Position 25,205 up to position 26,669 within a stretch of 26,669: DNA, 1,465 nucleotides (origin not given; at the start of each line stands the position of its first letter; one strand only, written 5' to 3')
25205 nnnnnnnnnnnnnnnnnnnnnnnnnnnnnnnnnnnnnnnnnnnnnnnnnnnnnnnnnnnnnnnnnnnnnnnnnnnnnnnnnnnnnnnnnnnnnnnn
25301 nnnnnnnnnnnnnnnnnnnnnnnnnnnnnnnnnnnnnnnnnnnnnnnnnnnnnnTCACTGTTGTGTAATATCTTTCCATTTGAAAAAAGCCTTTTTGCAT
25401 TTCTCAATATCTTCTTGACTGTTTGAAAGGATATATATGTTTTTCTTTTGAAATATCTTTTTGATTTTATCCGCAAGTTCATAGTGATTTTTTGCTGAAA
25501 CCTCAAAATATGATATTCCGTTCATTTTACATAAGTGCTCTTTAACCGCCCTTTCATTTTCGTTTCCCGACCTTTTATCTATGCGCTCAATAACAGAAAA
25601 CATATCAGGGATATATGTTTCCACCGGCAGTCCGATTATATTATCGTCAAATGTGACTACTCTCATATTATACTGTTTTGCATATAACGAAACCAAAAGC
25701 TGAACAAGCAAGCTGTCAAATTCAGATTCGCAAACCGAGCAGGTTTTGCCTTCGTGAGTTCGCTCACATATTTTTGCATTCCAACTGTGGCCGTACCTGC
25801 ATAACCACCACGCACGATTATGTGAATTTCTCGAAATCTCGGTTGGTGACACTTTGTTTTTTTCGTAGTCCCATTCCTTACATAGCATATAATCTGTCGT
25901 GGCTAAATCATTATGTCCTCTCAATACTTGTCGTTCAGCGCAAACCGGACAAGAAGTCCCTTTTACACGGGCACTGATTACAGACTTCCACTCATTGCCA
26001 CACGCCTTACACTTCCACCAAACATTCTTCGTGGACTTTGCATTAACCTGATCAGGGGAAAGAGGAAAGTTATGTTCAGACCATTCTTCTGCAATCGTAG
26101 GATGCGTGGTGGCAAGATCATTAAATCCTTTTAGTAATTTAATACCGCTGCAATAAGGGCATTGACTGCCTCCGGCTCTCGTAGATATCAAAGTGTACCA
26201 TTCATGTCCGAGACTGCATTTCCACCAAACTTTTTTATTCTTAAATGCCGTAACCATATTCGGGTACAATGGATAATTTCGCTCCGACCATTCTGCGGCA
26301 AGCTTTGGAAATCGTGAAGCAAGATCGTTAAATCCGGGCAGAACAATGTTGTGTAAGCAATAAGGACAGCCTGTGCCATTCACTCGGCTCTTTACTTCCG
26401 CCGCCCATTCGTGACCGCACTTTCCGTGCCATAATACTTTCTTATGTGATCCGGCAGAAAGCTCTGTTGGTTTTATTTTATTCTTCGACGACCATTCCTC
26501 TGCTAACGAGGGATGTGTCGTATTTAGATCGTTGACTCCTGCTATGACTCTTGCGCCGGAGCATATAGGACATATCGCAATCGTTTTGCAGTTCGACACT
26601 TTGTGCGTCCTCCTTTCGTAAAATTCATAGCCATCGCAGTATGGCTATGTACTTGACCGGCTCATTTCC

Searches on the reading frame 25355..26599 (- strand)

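Call 3: search_protein_families(library=pfam, proteins=[window:25355-26599:-])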
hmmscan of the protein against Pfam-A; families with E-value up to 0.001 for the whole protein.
window:25355-26599:- (414 aa): 1 family
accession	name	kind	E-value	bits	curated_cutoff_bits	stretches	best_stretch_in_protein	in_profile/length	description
PF14311.12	DUF4379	-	5.5e-61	203.1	24.5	4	32-81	1-53/56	Probable Treble clef zinc finger domain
